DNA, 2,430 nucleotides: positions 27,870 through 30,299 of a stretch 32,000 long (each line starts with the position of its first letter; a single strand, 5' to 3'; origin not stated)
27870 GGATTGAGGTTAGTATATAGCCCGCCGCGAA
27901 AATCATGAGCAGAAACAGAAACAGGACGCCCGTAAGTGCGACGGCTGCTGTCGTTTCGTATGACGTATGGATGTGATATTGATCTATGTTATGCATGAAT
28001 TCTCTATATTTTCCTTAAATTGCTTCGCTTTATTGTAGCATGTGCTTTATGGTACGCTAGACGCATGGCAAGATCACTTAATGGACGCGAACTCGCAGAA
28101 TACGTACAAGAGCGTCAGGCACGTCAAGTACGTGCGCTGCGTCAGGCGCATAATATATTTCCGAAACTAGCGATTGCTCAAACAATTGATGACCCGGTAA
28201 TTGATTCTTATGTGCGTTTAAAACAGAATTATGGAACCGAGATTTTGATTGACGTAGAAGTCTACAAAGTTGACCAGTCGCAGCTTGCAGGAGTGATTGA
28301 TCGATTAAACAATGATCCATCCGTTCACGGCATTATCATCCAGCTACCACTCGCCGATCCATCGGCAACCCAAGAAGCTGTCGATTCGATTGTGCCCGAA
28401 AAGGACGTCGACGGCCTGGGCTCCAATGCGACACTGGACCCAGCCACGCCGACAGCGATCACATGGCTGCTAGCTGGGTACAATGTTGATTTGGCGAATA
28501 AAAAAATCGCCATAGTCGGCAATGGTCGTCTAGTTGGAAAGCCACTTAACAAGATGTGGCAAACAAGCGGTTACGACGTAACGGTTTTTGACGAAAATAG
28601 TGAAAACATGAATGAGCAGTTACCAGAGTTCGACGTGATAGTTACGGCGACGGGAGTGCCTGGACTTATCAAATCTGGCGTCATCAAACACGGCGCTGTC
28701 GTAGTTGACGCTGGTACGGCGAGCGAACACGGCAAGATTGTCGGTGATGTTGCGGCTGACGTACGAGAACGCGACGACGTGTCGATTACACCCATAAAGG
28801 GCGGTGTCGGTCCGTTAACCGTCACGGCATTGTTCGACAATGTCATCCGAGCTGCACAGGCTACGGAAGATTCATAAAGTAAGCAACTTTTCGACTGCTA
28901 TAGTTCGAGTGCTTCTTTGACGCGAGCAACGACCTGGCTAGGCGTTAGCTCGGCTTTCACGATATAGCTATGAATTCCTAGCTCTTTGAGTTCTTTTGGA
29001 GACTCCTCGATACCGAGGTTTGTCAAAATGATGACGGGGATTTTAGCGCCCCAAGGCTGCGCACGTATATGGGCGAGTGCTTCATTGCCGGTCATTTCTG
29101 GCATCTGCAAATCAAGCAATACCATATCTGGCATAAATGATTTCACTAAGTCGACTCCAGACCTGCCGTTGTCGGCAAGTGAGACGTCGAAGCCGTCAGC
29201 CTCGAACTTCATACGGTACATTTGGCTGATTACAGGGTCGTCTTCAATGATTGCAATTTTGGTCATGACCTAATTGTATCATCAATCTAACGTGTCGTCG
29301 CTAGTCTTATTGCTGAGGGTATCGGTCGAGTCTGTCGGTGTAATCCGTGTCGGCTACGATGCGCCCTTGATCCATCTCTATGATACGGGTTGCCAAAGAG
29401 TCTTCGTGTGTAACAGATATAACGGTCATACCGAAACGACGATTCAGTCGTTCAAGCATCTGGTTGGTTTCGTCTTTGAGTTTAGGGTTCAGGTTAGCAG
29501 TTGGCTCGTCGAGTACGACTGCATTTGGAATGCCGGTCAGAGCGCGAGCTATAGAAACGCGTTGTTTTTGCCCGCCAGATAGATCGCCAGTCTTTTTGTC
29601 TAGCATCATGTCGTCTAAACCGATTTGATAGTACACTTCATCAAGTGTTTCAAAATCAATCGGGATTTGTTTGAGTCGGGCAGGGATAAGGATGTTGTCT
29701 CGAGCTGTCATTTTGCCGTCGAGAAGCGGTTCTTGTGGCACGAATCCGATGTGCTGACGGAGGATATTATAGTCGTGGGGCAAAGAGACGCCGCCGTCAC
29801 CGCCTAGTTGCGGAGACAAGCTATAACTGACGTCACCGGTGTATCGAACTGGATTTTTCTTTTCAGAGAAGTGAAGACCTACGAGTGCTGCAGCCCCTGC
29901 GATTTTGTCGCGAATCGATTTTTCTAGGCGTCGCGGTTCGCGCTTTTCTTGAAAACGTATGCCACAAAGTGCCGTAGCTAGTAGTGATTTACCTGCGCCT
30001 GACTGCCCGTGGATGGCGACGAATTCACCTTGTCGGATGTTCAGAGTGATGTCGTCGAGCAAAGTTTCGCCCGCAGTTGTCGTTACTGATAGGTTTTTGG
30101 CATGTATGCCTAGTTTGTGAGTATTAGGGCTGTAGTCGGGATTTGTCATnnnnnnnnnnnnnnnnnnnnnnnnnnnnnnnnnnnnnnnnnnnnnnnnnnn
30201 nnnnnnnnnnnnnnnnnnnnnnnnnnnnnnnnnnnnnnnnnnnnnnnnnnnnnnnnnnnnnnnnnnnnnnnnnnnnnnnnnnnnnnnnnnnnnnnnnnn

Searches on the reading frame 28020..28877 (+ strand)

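Call 6: search_protein_families(library=pfam, proteins=[window:28020-28877:+], max_evalue=0.01)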
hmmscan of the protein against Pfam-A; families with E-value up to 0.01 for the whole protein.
window:28020-28877:+ (285 aa): 3 families
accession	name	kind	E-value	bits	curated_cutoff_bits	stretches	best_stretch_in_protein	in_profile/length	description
PF02882.25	THF_DHG_CYH_C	-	2.6e-38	131.3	27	1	136-281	12-158/160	Tetrahydrofolate dehydrogenase/cyclohydrolase, NAD(P)-binding domain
PF00763.28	THF_DHG_CYH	-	1.1e-22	80.9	32.8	1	20-131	1-115/115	Tetrahydrofolate dehydrogenase/cyclohydrolase, catalytic domain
PF01262.27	AlaDh_PNT_C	-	0.0096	15.8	23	0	183-230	72-127/214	Alanine dehydrogenase/PNT, C-terminal domain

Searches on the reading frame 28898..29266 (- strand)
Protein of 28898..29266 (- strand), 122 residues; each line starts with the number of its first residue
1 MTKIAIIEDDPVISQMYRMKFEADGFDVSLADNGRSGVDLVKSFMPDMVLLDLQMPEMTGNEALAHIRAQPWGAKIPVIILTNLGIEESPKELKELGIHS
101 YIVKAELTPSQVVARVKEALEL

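Call 6: search_protein_families(library=pfam, proteins=[window:28898-29266:-], max_evalue=0.01)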
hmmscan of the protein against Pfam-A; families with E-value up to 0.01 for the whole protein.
window:28898-29266:- (122 aa): 1 family
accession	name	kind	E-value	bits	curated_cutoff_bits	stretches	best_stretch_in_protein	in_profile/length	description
PF00072.30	Response_reg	-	6.9e-22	78.2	30.2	1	4-116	1-110/111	Response regulator receiver domain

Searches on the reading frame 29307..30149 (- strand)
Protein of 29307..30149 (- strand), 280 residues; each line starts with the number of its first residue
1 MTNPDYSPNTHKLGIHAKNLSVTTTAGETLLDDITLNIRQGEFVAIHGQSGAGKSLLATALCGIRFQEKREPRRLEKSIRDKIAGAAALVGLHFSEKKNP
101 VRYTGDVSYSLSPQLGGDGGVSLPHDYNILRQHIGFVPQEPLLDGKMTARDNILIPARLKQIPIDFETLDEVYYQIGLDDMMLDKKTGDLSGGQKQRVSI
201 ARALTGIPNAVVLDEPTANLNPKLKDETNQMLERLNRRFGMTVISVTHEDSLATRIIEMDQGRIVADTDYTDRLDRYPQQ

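Call 6: search_protein_families(library=pfam, proteins=[window:29307-30149:-], max_evalue=0.01)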
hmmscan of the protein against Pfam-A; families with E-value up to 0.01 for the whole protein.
window:29307-30149:- (280 aa): 4 families
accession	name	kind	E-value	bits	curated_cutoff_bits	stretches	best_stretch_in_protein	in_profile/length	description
PF00005.33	ABC_tran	-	1.7e-24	87.4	25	1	31-218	1-137/137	ABC transporter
PF13481.12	AAA_25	-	0.0012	18.9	27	0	38-62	30-54/195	AAA domain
PF02463.25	SMC_N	-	0.0043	16.9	40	0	41-249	24-200/220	RecF/RecN/SMC N terminal domain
PF03193.22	RsgA_GTPase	-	0.0065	16.8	30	0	28-63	94-128/174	RsgA GTPase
